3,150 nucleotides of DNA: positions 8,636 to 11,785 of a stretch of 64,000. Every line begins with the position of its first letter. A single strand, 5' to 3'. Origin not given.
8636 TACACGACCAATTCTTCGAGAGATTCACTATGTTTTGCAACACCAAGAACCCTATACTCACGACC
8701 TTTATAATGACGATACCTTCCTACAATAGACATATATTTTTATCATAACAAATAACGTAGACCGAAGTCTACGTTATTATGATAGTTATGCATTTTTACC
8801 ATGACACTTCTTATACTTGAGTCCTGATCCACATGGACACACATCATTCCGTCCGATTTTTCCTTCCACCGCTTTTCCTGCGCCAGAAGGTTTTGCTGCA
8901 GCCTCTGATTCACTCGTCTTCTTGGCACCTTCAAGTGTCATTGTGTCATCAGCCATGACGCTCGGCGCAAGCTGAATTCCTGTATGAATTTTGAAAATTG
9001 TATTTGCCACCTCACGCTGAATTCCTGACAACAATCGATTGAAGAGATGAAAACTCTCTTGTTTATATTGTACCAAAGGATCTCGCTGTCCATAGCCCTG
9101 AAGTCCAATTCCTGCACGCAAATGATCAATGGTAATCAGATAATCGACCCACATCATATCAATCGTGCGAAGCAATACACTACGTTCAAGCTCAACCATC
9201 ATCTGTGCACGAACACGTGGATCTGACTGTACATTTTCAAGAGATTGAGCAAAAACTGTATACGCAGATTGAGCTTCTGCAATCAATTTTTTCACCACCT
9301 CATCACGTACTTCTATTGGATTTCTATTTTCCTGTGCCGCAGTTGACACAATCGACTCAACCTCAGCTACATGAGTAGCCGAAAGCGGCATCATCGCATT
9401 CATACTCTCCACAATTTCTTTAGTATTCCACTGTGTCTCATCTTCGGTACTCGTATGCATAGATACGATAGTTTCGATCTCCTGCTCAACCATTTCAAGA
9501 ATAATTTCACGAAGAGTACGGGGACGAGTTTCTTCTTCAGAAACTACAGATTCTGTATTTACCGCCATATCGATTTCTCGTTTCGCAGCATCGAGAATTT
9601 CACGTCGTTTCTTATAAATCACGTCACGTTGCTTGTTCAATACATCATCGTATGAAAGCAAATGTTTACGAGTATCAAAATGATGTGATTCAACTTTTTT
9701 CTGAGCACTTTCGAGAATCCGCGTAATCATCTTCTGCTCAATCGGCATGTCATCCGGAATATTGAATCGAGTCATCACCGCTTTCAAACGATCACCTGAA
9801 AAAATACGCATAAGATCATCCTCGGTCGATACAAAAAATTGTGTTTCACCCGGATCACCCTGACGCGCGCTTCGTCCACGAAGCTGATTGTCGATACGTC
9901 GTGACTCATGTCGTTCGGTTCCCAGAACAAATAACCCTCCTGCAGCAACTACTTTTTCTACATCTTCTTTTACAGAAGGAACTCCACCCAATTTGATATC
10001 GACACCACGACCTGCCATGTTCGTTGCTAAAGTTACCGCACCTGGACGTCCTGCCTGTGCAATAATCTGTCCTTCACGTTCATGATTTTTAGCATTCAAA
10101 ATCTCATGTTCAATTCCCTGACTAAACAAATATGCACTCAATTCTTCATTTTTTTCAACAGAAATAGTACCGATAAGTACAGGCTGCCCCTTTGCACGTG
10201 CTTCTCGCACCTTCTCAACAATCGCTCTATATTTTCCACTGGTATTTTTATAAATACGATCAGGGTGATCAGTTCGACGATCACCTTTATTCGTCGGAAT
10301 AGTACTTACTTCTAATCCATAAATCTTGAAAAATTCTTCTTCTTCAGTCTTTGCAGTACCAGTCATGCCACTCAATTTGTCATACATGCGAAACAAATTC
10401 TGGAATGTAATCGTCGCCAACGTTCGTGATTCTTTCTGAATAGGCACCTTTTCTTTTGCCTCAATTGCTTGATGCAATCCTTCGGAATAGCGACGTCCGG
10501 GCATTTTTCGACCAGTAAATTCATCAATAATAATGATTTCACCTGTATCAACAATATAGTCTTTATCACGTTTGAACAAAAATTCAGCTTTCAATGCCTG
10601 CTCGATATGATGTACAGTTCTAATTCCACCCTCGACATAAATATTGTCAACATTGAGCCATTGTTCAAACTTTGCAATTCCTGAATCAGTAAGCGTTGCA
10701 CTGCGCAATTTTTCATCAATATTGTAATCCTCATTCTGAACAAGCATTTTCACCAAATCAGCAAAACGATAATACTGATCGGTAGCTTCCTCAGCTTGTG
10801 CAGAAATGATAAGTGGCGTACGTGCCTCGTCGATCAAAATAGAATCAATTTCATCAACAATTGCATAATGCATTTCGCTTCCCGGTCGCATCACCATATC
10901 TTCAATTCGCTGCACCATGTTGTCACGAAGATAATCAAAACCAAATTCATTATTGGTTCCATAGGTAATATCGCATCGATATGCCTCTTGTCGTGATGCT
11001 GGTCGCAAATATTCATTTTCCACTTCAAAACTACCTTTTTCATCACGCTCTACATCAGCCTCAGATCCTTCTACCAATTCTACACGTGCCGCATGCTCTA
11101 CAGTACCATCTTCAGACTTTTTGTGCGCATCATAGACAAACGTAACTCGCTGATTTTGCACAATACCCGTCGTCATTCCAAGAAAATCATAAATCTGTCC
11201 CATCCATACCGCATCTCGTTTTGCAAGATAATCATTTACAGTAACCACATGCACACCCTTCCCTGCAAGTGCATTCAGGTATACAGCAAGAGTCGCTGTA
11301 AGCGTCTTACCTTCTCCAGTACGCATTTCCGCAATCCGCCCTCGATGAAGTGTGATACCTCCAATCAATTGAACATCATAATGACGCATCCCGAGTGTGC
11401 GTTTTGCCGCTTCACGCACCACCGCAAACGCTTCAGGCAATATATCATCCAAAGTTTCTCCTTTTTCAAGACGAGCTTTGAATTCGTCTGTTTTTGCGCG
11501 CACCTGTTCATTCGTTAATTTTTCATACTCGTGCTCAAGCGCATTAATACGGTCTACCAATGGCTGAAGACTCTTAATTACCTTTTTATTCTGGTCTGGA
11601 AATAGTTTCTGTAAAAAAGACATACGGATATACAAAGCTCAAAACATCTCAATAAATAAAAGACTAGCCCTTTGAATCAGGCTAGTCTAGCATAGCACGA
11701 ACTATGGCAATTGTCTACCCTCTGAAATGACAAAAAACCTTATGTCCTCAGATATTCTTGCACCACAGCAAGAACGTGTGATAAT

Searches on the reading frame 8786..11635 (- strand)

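Call 45: search_protein_families(library=pfam, proteins=[window:8786-11635:-], max_evalue=0.00001)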
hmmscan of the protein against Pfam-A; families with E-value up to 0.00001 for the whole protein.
window:8786-11635:- (949 aa): 5 families
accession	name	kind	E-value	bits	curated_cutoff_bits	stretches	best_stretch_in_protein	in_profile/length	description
PF07517.20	SecA_DEAD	-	1.4e-127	425.3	24.6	1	9-435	2-289/290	SecA DEAD-like domain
PF21090.3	P-loop_SecA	-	2.6e-76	256.3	27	2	454-554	4-104/205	SecA P-loop domain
PF07516.18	SecA_SW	-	5.7e-55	186.9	26.7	1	631-883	1-199/200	SecA Wing and Scaffold domain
PF01043.26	SecA_PP_bind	-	1.8e-40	138.4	23.5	1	284-392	2-110/110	SecA preprotein cross-linking domain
PF02810.21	SEC-C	-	1.3e-09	38.2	20.4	1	929-947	1-19/19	SEC-C motif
